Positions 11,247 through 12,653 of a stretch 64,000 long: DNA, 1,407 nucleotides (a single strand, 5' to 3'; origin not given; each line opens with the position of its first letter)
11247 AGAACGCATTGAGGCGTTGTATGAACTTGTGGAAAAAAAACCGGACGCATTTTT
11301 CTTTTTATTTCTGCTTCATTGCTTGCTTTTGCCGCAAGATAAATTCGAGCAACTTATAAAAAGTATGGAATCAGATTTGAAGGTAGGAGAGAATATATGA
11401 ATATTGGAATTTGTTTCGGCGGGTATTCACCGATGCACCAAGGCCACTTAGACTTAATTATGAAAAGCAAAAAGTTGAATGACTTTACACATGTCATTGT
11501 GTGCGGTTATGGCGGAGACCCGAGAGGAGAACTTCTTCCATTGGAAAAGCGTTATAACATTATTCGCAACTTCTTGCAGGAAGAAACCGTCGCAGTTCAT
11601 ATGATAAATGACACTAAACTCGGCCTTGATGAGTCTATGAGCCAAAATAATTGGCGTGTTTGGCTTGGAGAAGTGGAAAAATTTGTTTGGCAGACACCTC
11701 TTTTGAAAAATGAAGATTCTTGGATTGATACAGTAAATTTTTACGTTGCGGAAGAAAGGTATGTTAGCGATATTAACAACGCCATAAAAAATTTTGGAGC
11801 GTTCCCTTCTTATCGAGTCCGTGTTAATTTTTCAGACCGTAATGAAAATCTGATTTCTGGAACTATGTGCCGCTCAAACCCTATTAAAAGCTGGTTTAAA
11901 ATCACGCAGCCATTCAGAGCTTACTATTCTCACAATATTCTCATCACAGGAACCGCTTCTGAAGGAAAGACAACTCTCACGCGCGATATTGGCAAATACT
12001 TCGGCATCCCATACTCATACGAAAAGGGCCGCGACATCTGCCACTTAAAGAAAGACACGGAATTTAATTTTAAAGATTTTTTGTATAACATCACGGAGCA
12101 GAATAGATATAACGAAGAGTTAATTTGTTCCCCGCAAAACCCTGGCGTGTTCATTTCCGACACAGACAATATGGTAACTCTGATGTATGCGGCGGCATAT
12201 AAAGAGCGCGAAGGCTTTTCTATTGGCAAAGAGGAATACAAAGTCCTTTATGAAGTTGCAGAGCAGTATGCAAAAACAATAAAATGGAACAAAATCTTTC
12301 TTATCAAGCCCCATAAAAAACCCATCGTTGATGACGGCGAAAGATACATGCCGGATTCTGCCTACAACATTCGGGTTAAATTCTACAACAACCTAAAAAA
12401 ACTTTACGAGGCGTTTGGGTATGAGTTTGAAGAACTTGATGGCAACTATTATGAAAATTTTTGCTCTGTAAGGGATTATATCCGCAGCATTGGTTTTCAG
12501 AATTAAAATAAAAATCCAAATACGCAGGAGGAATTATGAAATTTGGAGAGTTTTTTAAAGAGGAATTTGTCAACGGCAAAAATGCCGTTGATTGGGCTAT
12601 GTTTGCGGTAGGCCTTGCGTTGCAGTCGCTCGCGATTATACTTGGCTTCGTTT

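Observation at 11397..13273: Phage-encoded NadR-like enzyme plus PnuC-like transporter: a nicotinamide-riboside route to NAD+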

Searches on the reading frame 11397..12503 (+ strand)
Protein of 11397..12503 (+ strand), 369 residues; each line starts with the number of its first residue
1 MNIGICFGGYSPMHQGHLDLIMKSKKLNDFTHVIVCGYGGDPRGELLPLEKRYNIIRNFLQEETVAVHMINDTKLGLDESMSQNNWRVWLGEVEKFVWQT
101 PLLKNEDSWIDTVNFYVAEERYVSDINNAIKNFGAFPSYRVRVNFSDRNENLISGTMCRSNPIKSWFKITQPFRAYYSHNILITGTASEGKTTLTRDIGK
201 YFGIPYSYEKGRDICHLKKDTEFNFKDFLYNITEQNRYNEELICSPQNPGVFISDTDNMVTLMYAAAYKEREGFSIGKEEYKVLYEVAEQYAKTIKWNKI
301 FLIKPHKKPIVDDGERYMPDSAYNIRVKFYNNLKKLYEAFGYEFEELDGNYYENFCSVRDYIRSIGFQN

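Call 3: search_protein_families(library=pfam, proteins=[window:11397-12503:+], max_evalue=0.01)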
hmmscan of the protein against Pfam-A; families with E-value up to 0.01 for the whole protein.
window:11397-12503:+ (369 aa): 2 families
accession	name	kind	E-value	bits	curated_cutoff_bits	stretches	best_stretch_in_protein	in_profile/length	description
PF13521.12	AAA_28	-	4.2e-18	66.5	27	1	181-351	2-161/164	AAA domain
PF01467.32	CTP_transf_like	-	8.2e-06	26.5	21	1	5-159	1-131/133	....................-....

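Call 4: search_protein_families(library=ncbifam, proteins=[window:11397-12503:+], max_evalue=0.01)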
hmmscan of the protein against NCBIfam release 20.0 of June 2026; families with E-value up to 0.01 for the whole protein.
window:11397-12503:+ (369 aa): 4 families
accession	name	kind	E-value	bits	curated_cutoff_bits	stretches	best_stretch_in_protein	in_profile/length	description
TIGR01526.1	nadR_NMN_Atrans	equivalog_domain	2.1e-44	152.1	341.15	1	1-353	1-322/325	nicotinamide-nucleotide adenylyltransferase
NF005988.0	PRK08099.1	equivalog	3.1e-21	76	201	1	2-364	65-404/411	multifunctional transcriptional regulator/nicotinamide-nucleotide adenylyltransferase/ribosylnicotinamide kinase NadR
TIGR00125.1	cyt_tran_rel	domain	9.5e-11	41.7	27.7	1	3-62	1-62/65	adenylyltransferase/cytidyltransferase family protein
TIGR01510.1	coaD_prev_kdtB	equivalog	4.5e-06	26.8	103.3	1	4-71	2-68/155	pantetheine-phosphate adenylyltransferase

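Call 5: search_protein_families(library=phrogs, proteins=[window:11397-12503:+], max_evalue=0.001)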
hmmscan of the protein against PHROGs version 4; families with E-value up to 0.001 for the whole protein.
window:11397-12503:+ (369 aa): 2 families
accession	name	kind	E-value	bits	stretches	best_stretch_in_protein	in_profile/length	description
phrog_3462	-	moron, auxiliary metabolic gene and host takeover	5.6e-47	161.6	1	1-358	2-333/346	nicotinamide-nucleotide adenylyltransferase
phrog_2107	-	other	8.2e-07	29.9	1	180-341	5-169/201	thymidylate kinase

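Call 7: search_solved_structures(query=window:11397-12503:+, max_evalue=0.01, show_alignments=2)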
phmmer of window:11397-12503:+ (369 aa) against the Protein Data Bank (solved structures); distinct sequences matched with E-value up to 0.01: 6.
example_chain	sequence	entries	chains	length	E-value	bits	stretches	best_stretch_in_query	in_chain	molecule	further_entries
6gye_A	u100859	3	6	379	5e-40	141.3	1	2-341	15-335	Nicotinamide-nucleotide adenylyltransferase NadR family / Ribosylnicotinamide kinase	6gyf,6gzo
8x7f_A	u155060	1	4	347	1.6e-11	47.5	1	2-353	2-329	Trifunctional NAD biosynthesis/regulator protein NadR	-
9x6f_A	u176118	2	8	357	1.8e-10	44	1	137-298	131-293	Nicotinamide-nucleotide adenylyltransferase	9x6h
1lw7_A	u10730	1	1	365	3e-10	43.3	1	145-362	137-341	TRANSCRIPTIONAL REGULATOR NADR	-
3nd5_A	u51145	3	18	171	0.0042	19.8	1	3-131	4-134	Phosphopantetheine adenylyltransferase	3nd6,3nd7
1o6b_A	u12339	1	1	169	0.0068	19.1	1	2-62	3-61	Phosphopantetheine adenylyltransferase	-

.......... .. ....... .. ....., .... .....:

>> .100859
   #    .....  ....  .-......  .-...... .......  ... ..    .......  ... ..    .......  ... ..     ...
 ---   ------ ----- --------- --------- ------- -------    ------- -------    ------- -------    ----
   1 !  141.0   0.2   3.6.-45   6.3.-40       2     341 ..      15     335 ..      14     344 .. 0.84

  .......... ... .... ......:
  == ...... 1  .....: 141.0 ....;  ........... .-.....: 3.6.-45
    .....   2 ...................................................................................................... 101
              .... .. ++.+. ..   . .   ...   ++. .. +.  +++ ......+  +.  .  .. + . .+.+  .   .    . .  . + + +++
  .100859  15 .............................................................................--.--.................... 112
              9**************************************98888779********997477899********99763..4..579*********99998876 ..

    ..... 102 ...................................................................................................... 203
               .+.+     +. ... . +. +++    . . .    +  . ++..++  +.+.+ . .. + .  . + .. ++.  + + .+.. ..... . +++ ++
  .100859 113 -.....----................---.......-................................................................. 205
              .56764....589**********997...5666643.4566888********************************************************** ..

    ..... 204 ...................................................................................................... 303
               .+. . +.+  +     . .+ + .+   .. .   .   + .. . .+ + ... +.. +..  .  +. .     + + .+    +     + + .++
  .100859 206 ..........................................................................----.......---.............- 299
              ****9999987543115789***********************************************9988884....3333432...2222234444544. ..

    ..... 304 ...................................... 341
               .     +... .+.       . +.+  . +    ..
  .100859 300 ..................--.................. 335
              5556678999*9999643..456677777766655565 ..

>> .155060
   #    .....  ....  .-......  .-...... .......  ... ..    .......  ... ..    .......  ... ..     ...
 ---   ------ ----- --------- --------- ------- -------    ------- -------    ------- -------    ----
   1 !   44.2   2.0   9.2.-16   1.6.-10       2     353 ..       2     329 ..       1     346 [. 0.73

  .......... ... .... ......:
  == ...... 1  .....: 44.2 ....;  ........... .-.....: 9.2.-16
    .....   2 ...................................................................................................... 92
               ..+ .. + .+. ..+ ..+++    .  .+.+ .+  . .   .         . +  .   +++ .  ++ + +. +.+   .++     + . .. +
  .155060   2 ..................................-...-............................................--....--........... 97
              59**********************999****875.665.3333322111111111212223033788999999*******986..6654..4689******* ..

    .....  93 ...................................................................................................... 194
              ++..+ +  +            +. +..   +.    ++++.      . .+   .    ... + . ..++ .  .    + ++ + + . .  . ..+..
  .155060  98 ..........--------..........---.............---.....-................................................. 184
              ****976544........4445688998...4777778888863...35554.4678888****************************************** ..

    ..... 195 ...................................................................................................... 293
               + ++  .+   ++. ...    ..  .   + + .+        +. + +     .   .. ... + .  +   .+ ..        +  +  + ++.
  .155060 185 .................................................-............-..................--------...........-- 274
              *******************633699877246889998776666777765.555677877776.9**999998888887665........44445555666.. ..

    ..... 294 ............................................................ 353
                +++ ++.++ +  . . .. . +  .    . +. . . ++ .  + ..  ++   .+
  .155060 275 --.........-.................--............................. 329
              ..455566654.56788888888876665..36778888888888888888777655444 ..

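Call 13: search_dna_similar(query=window:11397-12503:+, collection=phages, mode=protein, max_rows=40, max_evalue=0.00001)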
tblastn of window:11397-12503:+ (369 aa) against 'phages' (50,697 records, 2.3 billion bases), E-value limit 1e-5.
Records with a match: 387; places in all: 389; records where one place covers at least 80% of the query: 293.
Best place of each record, by identity: <60% 387.
By first word of the organism name: Salmonella 171; Escherichia 37; Klebsiella 30; Enterococcus 27; Lactobacillus 18; Prevotella 15; Erwinia 14; Vibrio 14; Aeromonas 10; Cronobacter 9; and 18 more.
By host as written in the record: - 45; Salmonella enterica subsp. enterica serovar Enteritidis PT1 37; Prevotella sp. 15; Salmonella sp. 13; Salmonella enterica subsp. enterica 13; Salmonella enterica subsp. enterica serovar Enteritidis 12; Salmonella enterica subsp. enterica serovar Typhimurium 11; Klebsiella pneumoniae 11; and 111 more.
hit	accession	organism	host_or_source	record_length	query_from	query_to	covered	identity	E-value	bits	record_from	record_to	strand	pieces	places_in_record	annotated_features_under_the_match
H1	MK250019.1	Prevotella phage Lak-A2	Prevotella sp.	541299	2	365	99%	43.3%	5e-77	263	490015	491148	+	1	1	record has no annotation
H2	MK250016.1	Prevotella phage Lak-A1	Prevotella sp.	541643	2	365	99%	43.3%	1e-76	263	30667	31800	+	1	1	record has no annotation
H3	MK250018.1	Prevotella phage Lak-A1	Prevotella sp.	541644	2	365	99%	43.3%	1e-76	263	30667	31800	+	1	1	record has no annotation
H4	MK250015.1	Prevotella phage Lak-A1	Prevotella sp.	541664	2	365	99%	43.3%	1e-76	263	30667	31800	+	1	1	record has no annotation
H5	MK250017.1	Prevotella phage Lak-A1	Prevotella sp.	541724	2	365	99%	43.3%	1e-76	263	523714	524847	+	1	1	record has no annotation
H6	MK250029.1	Prevotella phage Lak-C1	Prevotella sp.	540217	2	365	99%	42.7%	1e-76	262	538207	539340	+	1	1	record has no annotation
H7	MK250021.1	Prevotella phage Lak-B2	Prevotella sp.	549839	2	365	99%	41.5%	4e-79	270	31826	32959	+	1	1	record has no annotation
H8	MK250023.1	Prevotella phage Lak-B4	Prevotella sp.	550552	2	365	99%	41.5%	4e-79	270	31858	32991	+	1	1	record has no annotation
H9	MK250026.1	Prevotella phage Lak-B7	Prevotella sp.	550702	2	365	99%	41.5%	4e-79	270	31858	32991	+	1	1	record has no annotation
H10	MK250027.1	Prevotella phage Lak-B8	Prevotella sp.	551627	2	365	99%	41.5%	4e-79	270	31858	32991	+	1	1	record has no annotation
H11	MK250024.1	Prevotella phage Lak-B5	Prevotella sp.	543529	2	365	99%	41.5%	7e-79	269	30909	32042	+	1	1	record has no annotation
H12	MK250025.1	Prevotella phage Lak-B6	Prevotella sp.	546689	2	365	99%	41.5%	7e-79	269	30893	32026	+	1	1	record has no annotation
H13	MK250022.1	Prevotella phage Lak-B3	Prevotella sp.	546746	2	365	99%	41.5%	7e-79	269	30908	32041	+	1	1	record has no annotation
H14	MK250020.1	Prevotella phage Lak-B1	Prevotella sp.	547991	2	365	99%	41.5%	7e-79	269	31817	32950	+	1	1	record has no annotation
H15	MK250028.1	Prevotella phage Lak-B9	Prevotella sp.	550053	2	365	99%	41.5%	7e-79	269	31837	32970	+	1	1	record has no annotation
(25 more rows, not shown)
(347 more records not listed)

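Call 19: find_homologous_proteins(query=window:11397-12503:+, max_evalue=1e-10)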
Query window:11397-12503:+ (369 aa): 2370 proteins with E <= 1e-10 among 3251 candidates; the best 120 are listed.
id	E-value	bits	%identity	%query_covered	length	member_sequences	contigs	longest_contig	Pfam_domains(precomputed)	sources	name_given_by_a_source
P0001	1.8e-255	865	100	100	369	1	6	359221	PF01467.33,PF13521.13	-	-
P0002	3.1e-213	726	83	100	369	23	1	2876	PF01467.33,PF13521.13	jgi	jgi:NadR type nicotinamide-nucleotide adenylyltransferase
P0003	2.4e-208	710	82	100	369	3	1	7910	PF01467.33,PF13521.13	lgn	-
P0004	4.5e-205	699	81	100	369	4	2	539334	PF01467.33,PF13521.13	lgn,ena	-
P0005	9.8e-205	698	81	100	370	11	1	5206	PF01467.33,PF13521.13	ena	-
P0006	5.2e-203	693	81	100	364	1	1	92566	PF01467.33,PF13521.13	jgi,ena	-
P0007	6.2e-203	692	82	100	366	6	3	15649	PF01467.33,PF13521.13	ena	-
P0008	3.5e-202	690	82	100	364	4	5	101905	PF01467.33,PF13521.13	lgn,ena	-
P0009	3.6e-202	690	82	100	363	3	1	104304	PF01467.33,PF13521.13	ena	-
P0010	1.0e-200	685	80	100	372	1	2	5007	PF01467.33,PF13521.13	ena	-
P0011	3.0e-199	680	79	100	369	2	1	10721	PF01467.33,PF13521.13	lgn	-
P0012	6.1e-199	679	81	100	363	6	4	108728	PF01467.33,PF13521.13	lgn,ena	-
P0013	2.1e-198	677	80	100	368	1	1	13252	PF01467.33,PF13521.13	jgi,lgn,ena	-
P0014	5.8e-198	676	80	100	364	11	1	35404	PF01467.33,PF13521.13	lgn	-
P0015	6.1e-194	663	77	100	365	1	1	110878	PF01467.33,PF13521.13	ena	-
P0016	7.0e-189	646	75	100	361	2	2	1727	PF01467.33,PF13521.13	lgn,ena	-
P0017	1.0e-177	609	72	100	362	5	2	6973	PF01467.33,PF13521.13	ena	-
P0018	1.6e-176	605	71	99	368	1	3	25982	PF01467.33,PF13521.13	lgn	-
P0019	2.4e-161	555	67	98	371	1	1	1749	PF01467.33,PF13521.13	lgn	-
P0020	4.9e-159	548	66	100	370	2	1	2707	PF01467.33,PF13521.13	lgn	-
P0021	3.4e-153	529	66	98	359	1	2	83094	PF01467.33,PF13521.13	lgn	-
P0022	2.4e-147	509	61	99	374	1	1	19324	PF13521.13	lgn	-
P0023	1.2e-146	507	62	98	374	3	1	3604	PF01467.33,PF13521.13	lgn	-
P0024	3.5e-146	506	63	99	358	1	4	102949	PF13521.13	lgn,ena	-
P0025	5.7e-146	505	62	100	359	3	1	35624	PF13521.13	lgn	-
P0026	5.9e-146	505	64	99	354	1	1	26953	PF01467.33,PF13521.13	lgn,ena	-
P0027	5.8e-145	502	63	99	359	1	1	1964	PF13521.13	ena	-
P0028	7.8e-145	501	63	99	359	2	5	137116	PF13521.13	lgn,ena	-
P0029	7.9e-145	501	61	99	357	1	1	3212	PF01467.33,PF13521.13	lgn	-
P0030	1.6e-144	500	63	99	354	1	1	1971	PF13521.13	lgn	-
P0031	3.3e-144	499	63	98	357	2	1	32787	PF01467.33,PF13521.13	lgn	-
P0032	4.3e-144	499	62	99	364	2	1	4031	PF13521.13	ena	-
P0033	5.6e-144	498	62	99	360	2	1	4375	PF13521.13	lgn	-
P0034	8.8e-144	498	63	99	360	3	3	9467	PF13521.13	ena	-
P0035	3.9e-143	496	62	99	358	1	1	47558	PF01467.33,PF13521.13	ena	-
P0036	4.2e-143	495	61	99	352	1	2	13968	PF13521.13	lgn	-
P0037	5.0e-143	495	61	99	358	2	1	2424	PF01467.33,PF13521.13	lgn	-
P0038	7.2e-143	495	62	99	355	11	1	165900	PF13521.13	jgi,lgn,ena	-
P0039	8.7e-143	494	62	99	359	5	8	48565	PF13521.13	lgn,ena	-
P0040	1.3e-142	494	61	100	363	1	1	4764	PF13521.13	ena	-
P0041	1.5e-142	494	61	99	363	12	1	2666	PF13521.13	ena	-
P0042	2.0e-142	493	62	99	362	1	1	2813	PF01467.33,PF13521.13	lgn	-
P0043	2.6e-142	493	60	99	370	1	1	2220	PF01467.33,PF13521.13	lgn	-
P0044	4.4e-142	492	61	99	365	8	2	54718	PF01467.33,PF13521.13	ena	-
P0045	4.5e-142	492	61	99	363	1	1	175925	PF01467.33,PF13521.13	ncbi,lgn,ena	-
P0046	4.6e-142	492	62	99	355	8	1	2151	PF13521.13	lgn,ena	-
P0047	1.3e-141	491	57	99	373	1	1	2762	PF13521.13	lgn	-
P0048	2.4e-141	490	60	99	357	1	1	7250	PF01467.33,PF13521.13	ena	-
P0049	2.6e-141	490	61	99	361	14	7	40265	PF13521.13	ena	-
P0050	6.3e-141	488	62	99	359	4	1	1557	PF01467.33,PF13521.13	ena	-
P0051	6.4e-141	488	60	100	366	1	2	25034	PF13521.13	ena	-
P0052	7.1e-141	488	61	99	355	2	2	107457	PF01467.33,PF13521.13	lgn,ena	-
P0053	8.5e-141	488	61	99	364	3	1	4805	PF13521.13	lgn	-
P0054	9.1e-141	488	62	99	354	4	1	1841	PF13521.13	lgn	-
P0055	9.3e-141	488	61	99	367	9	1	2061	PF13521.13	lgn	-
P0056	1.7e-140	487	58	99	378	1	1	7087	PF01467.33,PF13521.13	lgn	-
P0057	2.1e-140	487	61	99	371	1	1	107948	PF13521.13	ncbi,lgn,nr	ncbi:MAG: AAA family ATPase [Oscillospiraceae bacterium]|nr:AAA family ATPase [Candidatus Limimonas 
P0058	2.2e-140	486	60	99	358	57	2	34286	PF01467.33,PF13521.13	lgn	-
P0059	2.4e-140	486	60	99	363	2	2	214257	PF01467.33,PF13521.13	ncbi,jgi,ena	-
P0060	2.4e-140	486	59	100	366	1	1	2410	PF13521.13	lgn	-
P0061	2.4e-140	486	60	99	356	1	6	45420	PF13521.13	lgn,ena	-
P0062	9.0e-140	484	60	99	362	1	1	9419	PF01467.33,PF13521.13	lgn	-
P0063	1.2e-139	484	59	99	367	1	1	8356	PF01467.33,PF13521.13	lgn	-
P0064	1.3e-139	484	61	99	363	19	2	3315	PF13521.13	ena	-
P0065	1.4e-139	484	60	100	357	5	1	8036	PF01467.33,PF13521.13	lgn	-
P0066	1.8e-139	483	60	99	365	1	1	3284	PF01467.33,PF13521.13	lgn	-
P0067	1.8e-139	483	60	99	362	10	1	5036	PF13521.13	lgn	-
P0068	1.9e-139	483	61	99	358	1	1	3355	PF13521.13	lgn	-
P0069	2.0e-139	483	61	100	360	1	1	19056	PF01467.33,PF13521.13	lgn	-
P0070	2.7e-139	483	62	99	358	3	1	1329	PF01467.33,PF13521.13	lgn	-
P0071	3.8e-139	482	60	99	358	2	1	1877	PF13521.13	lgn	-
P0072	7.3e-139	481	60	99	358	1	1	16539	PF13521.13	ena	-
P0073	7.4e-139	481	60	100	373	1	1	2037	PF13521.13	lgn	-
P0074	9.2e-139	481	61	99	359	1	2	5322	PF01467.33,PF13521.13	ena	-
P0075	1.5e-138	480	61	100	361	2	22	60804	PF13521.13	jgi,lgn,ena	-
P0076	1.7e-138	480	60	99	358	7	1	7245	PF01467.33,PF13521.13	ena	-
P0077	3.5e-138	479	59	99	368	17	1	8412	PF01467.33,PF13521.13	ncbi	-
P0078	4.3e-138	479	61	100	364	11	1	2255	PF13521.13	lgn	-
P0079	4.3e-138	479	60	99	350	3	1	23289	PF01467.33,PF13521.13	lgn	-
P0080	5.5e-138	479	60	99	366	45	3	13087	PF01467.33,PF13521.13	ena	-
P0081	6.0e-138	478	62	100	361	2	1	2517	PF01467.33,PF13521.13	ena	-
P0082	7.6e-138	478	61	99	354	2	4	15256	PF13521.13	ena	-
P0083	7.8e-138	478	61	98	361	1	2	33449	PF01467.33,PF13521.13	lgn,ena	-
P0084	8.1e-138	478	59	99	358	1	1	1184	PF01467.33,PF13521.13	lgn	-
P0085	1.5e-137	477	61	99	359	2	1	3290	PF13521.13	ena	-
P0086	1.9e-137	477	60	99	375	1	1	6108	PF13521.13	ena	-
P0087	2.4e-137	476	60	99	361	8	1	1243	PF01467.33,PF13521.13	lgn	-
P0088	2.7e-137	476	61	100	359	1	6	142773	PF13521.13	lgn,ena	-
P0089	4.1e-137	476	60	99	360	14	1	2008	PF01467.33,PF13521.13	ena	-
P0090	5.0e-137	475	60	99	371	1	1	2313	PF01467.33,PF13521.13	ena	-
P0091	7.4e-137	475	59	99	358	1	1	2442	PF01467.33,PF13521.13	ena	-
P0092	7.6e-137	475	59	99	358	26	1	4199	PF01467.33,PF13521.13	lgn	-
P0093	1.8e-136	474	59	100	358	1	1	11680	PF13521.13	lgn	-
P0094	1.9e-136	474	60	99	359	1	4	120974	PF13521.13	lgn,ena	-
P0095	2.1e-136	473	59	99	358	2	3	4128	PF01467.33,PF13521.13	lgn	-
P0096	3.6e-136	473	58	99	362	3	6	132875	PF01467.33,PF13521.13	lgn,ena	-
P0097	3.6e-136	473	60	99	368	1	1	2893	PF13521.13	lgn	-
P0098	1.0e-135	471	59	99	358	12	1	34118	PF13521.13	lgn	-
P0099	1.1e-135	471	58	99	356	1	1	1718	PF13521.13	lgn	-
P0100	3.1e-135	470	59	99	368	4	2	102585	PF13521.13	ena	-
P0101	9.1e-135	468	60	99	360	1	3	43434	PF13521.13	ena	-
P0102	1.1e-134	468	59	98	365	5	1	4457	PF13521.13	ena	-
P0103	1.8e-134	467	56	99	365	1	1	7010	PF01467.33,PF13521.13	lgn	-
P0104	2.2e-134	467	59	99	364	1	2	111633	PF01467.33,PF13521.13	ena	-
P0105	5.9e-134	465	59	99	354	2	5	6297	PF13521.13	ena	-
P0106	8.1e-134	465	59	99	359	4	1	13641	PF01467.33,PF13521.13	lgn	-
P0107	1.8e-133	464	59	99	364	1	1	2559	PF01467.33,PF13521.13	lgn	-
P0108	2.3e-133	463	58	99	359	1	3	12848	PF01467.33,PF13521.13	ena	-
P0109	8.5e-133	462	58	99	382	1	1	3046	PF01467.33,PF13521.13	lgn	-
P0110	9.4e-133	461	59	99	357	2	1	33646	PF13521.13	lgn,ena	-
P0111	1.7e-132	461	59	99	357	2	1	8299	PF01467.33,PF13521.13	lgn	-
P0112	2.5e-132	460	58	99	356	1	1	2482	PF01467.33,PF13521.13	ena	-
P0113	3.6e-132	459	58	99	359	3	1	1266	PF01467.33,PF13521.13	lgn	-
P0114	3.7e-132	459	57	99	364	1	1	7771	PF01467.33,PF13521.13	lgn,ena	-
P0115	5.6e-132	459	58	98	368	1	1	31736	PF01467.33,PF13521.13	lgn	-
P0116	1.9e-131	457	56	99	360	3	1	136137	PF01467.33,PF13521.13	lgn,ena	-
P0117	2.0e-131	457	57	99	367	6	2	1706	PF01467.33,PF13521.13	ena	-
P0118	2.1e-131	457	59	100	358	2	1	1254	PF01467.33,PF13521.13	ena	-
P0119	4.9e-131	456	58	99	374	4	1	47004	PF01467.33,PF13521.13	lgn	-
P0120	2.1e-130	454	57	99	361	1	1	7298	PF01467.33,PF13521.13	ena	-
